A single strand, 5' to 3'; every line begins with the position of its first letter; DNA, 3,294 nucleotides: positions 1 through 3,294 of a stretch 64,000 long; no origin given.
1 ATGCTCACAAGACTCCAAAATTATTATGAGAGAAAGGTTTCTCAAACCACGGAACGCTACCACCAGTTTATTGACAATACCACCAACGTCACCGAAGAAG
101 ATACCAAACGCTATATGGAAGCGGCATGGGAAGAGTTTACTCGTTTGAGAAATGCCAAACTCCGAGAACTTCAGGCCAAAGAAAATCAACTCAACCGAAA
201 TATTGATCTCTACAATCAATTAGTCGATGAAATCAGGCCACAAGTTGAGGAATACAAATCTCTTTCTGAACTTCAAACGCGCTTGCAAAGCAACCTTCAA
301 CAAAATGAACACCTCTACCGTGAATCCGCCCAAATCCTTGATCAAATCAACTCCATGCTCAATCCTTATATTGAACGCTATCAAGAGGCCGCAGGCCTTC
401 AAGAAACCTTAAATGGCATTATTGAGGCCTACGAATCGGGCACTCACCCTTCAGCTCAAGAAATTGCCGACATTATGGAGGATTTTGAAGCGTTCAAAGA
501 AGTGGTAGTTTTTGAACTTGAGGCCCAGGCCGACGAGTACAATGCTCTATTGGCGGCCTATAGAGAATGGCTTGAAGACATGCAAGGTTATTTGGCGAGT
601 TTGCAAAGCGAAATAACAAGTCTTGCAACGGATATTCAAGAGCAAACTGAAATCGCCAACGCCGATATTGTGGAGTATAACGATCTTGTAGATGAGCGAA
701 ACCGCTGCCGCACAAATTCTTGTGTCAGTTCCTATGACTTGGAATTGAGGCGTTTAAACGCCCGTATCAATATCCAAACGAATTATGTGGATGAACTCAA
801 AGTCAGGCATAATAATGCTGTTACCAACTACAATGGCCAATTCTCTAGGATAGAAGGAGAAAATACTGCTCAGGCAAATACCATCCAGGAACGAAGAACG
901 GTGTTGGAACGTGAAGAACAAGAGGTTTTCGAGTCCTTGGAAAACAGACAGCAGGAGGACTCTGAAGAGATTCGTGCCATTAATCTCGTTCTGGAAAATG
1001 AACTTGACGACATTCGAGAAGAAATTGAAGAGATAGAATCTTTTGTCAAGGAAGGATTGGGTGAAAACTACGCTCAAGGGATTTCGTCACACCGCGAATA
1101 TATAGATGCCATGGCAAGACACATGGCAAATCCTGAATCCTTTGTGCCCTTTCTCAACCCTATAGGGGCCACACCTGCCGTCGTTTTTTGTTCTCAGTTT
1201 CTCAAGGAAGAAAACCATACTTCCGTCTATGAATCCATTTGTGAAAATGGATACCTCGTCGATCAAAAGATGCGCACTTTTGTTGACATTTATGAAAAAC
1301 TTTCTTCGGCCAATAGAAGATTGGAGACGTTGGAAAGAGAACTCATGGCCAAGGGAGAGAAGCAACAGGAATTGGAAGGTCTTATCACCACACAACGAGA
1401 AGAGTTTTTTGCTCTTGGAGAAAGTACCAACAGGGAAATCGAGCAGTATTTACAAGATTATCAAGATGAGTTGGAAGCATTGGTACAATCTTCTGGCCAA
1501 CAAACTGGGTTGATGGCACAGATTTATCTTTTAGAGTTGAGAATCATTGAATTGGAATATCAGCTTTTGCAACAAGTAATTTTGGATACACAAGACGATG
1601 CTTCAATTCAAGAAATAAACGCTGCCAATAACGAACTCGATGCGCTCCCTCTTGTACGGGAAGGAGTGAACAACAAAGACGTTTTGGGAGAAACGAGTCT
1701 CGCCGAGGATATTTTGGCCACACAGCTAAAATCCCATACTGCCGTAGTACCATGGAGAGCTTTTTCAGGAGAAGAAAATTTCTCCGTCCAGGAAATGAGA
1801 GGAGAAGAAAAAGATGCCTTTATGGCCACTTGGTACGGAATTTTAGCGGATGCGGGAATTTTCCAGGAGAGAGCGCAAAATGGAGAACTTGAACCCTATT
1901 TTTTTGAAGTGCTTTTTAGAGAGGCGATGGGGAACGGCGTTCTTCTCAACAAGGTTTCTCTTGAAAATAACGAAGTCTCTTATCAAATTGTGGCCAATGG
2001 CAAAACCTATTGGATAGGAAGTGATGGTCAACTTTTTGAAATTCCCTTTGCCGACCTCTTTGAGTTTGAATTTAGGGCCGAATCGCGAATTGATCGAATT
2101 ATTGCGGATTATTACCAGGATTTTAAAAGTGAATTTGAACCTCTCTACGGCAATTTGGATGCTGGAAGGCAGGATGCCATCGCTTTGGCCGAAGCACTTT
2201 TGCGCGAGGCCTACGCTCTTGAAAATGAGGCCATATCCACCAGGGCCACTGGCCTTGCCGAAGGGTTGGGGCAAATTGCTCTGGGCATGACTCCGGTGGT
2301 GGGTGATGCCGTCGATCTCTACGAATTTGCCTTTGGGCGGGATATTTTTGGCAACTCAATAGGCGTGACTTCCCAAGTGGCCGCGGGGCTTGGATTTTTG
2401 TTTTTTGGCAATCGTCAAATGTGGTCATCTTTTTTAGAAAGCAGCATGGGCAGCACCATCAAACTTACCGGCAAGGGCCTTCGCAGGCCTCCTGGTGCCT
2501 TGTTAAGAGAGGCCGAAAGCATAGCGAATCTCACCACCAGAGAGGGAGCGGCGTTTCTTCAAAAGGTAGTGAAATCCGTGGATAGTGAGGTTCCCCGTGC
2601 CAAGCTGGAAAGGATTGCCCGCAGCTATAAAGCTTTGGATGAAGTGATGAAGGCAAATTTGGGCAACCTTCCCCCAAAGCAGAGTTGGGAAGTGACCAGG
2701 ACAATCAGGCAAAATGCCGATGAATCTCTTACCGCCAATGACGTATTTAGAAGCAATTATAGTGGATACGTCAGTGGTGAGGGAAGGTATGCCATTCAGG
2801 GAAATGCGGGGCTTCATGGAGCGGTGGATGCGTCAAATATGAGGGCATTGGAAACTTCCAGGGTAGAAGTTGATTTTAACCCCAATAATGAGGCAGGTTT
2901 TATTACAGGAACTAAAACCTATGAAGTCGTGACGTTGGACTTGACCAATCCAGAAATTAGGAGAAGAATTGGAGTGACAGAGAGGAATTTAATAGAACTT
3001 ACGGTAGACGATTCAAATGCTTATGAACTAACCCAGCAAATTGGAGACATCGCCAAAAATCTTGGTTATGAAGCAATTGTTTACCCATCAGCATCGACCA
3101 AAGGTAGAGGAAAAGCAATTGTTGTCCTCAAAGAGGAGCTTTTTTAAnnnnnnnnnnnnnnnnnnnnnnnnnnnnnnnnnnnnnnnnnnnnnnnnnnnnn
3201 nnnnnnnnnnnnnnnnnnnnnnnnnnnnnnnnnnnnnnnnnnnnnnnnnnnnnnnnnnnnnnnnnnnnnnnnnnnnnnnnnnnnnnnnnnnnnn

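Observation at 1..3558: RES-domain toxin as the warhead of a giant coiled-coil polymorphic toxin, paired with a non-Xre immunity gene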

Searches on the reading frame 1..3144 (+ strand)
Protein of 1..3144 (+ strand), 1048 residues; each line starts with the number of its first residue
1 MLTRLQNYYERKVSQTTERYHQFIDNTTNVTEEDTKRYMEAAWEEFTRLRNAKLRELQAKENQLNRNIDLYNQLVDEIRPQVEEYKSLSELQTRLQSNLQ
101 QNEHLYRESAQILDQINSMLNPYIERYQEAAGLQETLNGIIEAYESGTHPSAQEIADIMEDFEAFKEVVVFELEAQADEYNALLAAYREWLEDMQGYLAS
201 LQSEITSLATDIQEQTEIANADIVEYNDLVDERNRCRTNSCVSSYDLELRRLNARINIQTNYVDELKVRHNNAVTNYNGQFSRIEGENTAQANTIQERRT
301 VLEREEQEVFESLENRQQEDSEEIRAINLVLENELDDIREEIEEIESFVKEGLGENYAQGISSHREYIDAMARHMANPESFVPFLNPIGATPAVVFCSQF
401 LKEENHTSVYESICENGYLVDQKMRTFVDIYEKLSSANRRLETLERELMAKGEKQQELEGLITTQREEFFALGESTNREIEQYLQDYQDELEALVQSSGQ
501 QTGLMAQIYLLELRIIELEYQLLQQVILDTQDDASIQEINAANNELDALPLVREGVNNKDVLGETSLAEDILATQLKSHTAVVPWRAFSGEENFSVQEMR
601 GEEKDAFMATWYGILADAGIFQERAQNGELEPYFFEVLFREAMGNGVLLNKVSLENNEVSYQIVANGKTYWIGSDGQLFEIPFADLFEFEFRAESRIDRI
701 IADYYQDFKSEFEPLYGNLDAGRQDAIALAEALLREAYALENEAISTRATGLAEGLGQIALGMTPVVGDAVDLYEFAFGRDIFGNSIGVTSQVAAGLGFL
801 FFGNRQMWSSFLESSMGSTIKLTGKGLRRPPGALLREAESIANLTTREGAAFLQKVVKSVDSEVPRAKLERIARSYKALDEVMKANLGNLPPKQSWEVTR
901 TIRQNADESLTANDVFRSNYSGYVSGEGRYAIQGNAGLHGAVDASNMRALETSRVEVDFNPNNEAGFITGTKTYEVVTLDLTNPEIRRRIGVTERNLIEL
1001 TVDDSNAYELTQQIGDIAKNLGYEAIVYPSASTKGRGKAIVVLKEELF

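Call 5: search_protein_families(library=ncbifam, proteins=[window:1-3144:+], max_evalue=1)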
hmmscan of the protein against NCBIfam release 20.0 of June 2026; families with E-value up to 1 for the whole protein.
window:1-3144:+ (1048 aa): 0 families

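Call 6: search_protein_families(library=pfam, proteins=[window:1-3144:+], max_evalue=10)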
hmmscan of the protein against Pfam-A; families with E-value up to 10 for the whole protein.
window:1-3144:+ (1048 aa): 12 families
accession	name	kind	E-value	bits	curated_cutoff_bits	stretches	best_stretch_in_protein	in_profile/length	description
PF08808.17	RES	-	0.0001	22.8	23.2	1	973-1044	68-137/157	RES domain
PF14449.11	PT-TG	-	0.047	14.1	23.5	1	758-800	6-49/68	Pre-toxin TG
PF14357.11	DUF4404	-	0.054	14.6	27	1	88-156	5-71/83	Domain of unknown function (DUF4404)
PF05129.18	Zn_ribbon_Elf1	-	0.18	12.4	29.8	0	57-78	56-77/79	Transcription elongation factor Elf1 like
PF17193.9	MukF_C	-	0.5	11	27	1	36-130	24-110/158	MukF C-terminal domain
PF03938.19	OmpH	-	0.53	10.9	32.4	2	39-134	17-114/141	Outer membrane protein (OmpH-like)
PF01814.28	Hemerythrin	-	0.91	10.5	25.3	1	299-379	47-120/127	Hemerythrin HHE cation binding domain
PF19269.4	Anticodon_2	-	0.95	10.3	23.6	1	419-492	22-98/141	Anticodon binding domain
PF04136.21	COG3_N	-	1.5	9.2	27.9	2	92-168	3-78/147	Conserved oligomeric Golgi complex subunit 3, N-terminal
PF21662.3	WipA_N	-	4.9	8.1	27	2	421-496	23-99/105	WipA, alpha-helical hairpin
PF00709.27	Adenylsucc_synt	-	5.8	6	27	1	89-216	77-206/416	Adenylosuccinate synthetase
PF12057.13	BAG6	-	7.5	6.9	25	0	71-120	8-55/115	BCL2-associated athanogene 6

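Call 19: find_related_loci(query=window:1-3144:+, collection=genome_contigs, flank=10000)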
Query window:1-3144:+ (1048 aa) in genome_contigs; peptide patterns used: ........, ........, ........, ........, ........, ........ (x = any residue, [..] = any of these).
37 stretches matched a pattern, but none encodes a relative of the query by tblastn (E <= 1e-3).

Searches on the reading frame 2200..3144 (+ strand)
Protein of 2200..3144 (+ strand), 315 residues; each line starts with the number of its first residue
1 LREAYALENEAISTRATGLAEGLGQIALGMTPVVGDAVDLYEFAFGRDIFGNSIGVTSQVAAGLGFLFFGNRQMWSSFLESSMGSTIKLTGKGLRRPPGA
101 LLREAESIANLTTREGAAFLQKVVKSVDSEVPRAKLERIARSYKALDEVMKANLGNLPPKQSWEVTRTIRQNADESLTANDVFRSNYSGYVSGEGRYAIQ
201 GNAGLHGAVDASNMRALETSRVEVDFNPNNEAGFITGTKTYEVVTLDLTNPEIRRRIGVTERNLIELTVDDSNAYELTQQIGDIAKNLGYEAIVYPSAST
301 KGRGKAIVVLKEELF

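Call 10: find_homologous_proteins(query=window:2200-3144:+, max_evalue=0.001)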
Query window:2200-3144:+: 5656 candidates shared short words with the query, none scored E <= 0.001.

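Call 20: search_protein_representatives(protein=window:2200-3144:+)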
Query: 315 residues. Proteins with E-value up to 0.001 (for the whole library): 92; up to 1e-10: 4; up to 1e-30: 2. The best 92 are listed.
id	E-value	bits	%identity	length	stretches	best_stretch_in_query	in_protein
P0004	1.1e-198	675.1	100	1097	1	1-315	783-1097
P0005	3.9e-44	167.9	56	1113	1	129-314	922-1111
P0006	1.4e-22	97.2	59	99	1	218-314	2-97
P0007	5.2e-21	92.1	41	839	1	135-312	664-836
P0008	1.3e-10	57.9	29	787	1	24-310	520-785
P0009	2.0e-10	57.3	39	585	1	106-308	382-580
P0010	3.4e-10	56.6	32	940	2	154-312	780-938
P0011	6.2e-10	55.7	31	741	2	133-309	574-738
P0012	8.3e-10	55.3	36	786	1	115-312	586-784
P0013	4.0e-09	53.1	30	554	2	103-312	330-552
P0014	6.2e-09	52.4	38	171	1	178-310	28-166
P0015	6.6e-09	52.4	29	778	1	22-312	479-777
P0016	8.7e-09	52.0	34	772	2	228-299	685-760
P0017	1.4e-08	51.3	38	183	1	180-304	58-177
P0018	1.4e-08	51.2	32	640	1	17-307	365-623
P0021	9.3e-08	48.6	28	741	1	115-305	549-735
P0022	1.3e-07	48.1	37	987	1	1-112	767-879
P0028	4.2e-07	46.4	41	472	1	11-99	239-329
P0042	2.5e-06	43.9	45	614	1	8-80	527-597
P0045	6.3e-06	42.6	32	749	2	3-96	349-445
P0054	2.4e-05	40.7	45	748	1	2-80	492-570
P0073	2.6e-04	37.3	37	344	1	18-92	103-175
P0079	3.3e-04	36.9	37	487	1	190-310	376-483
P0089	6.5e-04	36.0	38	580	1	21-79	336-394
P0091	7.5e-04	35.7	38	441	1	187-301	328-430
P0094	9.5e-04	35.4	41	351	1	191-312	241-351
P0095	9.8e-04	35.4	35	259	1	187-311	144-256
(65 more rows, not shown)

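Call 36: search_protein_families(library=pfam, proteins=[P0022, P0028, P0042, P0054, P0073, P0089, P0045, P0005, P0007, P0008], max_evalue=0.01)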
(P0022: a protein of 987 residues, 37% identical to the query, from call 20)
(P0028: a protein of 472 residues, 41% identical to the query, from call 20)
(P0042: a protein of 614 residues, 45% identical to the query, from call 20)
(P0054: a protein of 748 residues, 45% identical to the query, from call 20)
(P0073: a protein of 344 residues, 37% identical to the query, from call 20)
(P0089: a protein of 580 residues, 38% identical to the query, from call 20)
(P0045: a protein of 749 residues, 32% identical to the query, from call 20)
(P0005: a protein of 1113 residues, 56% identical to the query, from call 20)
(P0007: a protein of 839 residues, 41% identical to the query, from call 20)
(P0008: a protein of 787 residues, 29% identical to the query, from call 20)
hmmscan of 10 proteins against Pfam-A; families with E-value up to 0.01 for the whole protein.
P0022 (987 aa): 1 family
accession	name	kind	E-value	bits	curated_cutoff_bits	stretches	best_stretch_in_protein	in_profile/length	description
PF13012.11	MitMem_reg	-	0.0032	17.8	26.6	1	144-210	20-87/113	Maintenance of mitochondrial structure and function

P0028 (472 aa): 1 family
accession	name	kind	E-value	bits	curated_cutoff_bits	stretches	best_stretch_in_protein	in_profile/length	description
PF14449.11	PT-TG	-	3.7e-05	24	23.5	1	250-302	3-52/68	Pre-toxin TG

P0042 (614 aa): 1 family
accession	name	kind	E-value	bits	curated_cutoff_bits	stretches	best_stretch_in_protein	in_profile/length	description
PF14449.11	PT-TG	-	0.00032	21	23.5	1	553-591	16-52/68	Pre-toxin TG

P0054 (748 aa): 1 family
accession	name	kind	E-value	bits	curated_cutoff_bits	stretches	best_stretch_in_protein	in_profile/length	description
PF14449.11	PT-TG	-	1.9e-06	28.2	23.5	1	526-564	16-52/68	Pre-toxin TG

P0073 (344 aa): 2 families
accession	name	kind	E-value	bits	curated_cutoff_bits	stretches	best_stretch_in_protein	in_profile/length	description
PF12639.13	Colicin-DNase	-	1e-12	49.1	25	1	234-318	3-96/96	DNase/tRNase domain of colicin-like bacteriocin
PF14414.12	WHH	-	5.7e-12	45.6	25.1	1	289-324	6-41/43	A nuclease of the HNH/ENDO VII superfamily with conserved WHH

P0089 (580 aa): 2 families
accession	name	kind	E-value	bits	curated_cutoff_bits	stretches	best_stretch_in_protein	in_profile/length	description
PF14449.11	PT-TG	-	1.8e-06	28.3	23.5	1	339-385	5-51/68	Pre-toxin TG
PF01435.24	Peptidase_M48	-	3.5e-06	27.4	20.3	1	90-142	30-76/186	Peptidase family M48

P0045 (749 aa): 2 families
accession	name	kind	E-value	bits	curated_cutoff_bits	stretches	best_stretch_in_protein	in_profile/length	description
PF14449.11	PT-TG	-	4.8e-10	39.7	23.5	1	369-420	4-55/68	Pre-toxin TG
PF08808.17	RES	-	9.8e-09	35.9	23.2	1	614-746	22-137/157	RES domain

P0005 (1113 aa): 2 families
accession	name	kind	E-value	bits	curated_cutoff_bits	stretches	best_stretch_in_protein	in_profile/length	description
PF08808.17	RES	-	6.5e-07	29.9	23.2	1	1014-1108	40-137/157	RES domain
PF14449.11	PT-TG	-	1.8e-06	28.2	23.5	1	803-855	5-56/68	Pre-toxin TG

P0007 (839 aa): 1 family
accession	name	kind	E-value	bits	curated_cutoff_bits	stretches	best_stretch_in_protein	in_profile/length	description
PF08808.17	RES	-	0.00042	20.8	23.2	1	713-835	14-137/157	RES domain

P0008 (787 aa): 1 family
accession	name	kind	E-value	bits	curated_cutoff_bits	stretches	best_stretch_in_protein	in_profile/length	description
PF08808.17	RES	-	3.9e-05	24.2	23.2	1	670-786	18-137/157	RES domain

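Call 66: find_encoding_contigs(protein=P0007, flank=4000, max_places=2)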
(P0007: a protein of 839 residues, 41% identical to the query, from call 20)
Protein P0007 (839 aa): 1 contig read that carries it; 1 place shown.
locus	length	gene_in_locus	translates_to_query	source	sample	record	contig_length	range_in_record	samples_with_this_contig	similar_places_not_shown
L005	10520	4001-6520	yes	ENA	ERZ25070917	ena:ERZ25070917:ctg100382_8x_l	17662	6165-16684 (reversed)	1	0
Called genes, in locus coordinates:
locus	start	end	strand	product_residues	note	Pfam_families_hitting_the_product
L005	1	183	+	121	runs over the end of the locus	-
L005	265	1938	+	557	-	-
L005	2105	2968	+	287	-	PF01435:Peptidase_M48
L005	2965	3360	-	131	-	-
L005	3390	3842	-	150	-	-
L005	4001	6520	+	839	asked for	-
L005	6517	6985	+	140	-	-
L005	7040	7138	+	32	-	-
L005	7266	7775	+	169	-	-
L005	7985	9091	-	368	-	PF01548:DEDD_Tnp_IS110, PF02371:Transposase_20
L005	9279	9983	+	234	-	PF12784:PDDEXK_2, PF27070:HTH_Rpn_C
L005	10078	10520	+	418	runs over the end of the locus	PF12784:PDDEXK_2, PF27070:HTH_Rpn_C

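Call 67: find_encoding_contigs(protein=P0008, flank=4000, max_places=2)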
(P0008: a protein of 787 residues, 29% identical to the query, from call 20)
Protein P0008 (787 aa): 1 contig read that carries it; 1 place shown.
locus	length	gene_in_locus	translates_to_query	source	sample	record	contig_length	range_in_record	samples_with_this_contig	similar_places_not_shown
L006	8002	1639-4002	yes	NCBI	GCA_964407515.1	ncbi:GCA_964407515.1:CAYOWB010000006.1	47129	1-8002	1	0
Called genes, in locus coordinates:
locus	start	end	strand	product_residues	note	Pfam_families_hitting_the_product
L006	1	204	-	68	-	?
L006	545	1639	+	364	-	-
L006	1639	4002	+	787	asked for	-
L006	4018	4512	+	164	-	-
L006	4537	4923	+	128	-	-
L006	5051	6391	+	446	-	PF00270:DEAD, PF04851:ResIII, PF00271:Helicase_C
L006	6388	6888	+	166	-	-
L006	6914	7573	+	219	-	PF00881:Nitroreductase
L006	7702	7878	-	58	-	-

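Call 68: find_encoding_contigs(protein=P0012, flank=4000, max_places=2)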
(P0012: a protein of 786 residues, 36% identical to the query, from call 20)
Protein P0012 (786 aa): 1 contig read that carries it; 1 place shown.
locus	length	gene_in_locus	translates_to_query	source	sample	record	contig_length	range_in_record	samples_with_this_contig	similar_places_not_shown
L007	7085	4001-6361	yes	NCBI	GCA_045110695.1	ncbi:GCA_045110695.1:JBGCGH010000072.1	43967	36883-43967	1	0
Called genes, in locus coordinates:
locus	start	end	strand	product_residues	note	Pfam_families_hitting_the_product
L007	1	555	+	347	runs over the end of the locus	-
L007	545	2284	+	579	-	-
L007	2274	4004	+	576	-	-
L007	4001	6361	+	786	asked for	PF08808:RES (faint)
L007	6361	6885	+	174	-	-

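Call 70: search_protein_families(library=pfam, proteins=[L006:4018-4509:+, L007:6361-6882:+, L005:6517-6936:+, L006:545-1636:+, L007:2274-4001:+, L007:545-2281:+], max_evalue=1)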
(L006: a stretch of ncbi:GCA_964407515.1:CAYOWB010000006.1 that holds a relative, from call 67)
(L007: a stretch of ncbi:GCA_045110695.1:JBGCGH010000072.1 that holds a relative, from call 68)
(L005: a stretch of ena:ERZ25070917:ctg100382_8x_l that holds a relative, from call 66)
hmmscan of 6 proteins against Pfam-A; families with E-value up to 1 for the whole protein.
L006:4018-4509:+ (164 aa): 1 family
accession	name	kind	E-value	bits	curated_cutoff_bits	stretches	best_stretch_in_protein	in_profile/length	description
PF16494.10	Na_Ca_ex_C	-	0.2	12.5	25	1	17-59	68-111/137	C-terminal extension of sodium/calcium exchanger domain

L007:6361-6882:+ (174 aa): 0 families

L005:6517-6936:+ (140 aa): 0 families

L006:545-1636:+ (364 aa): 3 families
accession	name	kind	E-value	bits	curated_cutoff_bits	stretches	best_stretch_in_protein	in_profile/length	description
PF02885.22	Glycos_trans_3N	-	0.042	14.1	26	1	176-200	8-32/63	Glycosyl transferase family, helical bundle domain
PF18119.6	RIG-I_C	-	0.17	12.3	23.2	1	225-290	19-85/141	RIG-I receptor C-terminal domain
PF08702.15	Fib_alpha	-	0.53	10.9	29.9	1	224-302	21-99/143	Fibrinogen alpha/beta chain family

L007:2274-4001:+ (576 aa): 0 families

L007:545-2281:+ (579 aa): 0 families

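Call 71: find_encoding_contigs(protein=P0079, flank=3000, max_places=2)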
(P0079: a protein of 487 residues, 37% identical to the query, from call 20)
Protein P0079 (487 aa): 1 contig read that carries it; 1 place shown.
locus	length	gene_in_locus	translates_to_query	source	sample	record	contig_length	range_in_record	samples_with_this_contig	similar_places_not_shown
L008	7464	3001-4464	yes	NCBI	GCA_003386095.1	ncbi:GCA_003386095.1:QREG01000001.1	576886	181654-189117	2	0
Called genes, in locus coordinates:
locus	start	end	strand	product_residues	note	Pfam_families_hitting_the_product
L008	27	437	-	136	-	-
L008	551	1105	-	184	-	PF12804:NTP_transf_3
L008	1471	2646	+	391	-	-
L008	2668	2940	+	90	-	-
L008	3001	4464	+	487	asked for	PF08808:RES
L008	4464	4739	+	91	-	-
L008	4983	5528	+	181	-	PF01797:Y1_Tnp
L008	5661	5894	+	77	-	-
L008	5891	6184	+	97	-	-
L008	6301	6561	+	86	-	-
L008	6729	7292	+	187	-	PF04542:Sigma70_r2, PF08281:Sigma70_r4_2, PF04545:Sigma70_r4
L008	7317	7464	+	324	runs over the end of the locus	PF04773:FecR, PF16344:FecR_C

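Call 72: find_encoding_contigs(protein=P0021, flank=3000, max_places=2)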
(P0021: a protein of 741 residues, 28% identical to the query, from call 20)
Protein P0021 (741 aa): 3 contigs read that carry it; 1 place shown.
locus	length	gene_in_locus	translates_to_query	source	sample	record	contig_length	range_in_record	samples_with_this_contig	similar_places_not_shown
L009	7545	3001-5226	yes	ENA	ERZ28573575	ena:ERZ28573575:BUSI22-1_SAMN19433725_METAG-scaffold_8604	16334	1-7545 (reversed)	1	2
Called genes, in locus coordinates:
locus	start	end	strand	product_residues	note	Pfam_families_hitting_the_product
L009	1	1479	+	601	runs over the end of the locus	-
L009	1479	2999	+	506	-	-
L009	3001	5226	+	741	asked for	-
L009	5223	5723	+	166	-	-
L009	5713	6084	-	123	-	PF00462:Glutaredoxin (faint), PF03960:ArsC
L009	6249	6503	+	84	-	-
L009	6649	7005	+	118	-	-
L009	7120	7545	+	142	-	?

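Call 83: search_protein_families(library=pfam, proteins=[L008:4464-4736:+, L009:5223-5720:+, L008:3001-4461:+, L009:1479-2996:+], max_evalue=0.1)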
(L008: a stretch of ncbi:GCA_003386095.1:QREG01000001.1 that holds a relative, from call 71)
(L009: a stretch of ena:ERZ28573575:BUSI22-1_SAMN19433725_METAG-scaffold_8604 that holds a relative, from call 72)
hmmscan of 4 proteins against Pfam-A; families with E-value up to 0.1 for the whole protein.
L008:4464-4736:+ (91 aa): 0 families

L009:5223-5720:+ (166 aa): 0 families

L008:3001-4461:+ (487 aa): 2 families
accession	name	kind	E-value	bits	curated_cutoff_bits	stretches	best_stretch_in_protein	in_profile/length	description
PF08808.17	RES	-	1.6e-14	54.7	23.2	1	358-484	3-137/157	RES domain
PF05593.20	RHS_repeat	-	0.00025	21.8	22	1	18-47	1-30/38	RHS Repeat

L009:1479-2996:+ (506 aa): 0 families
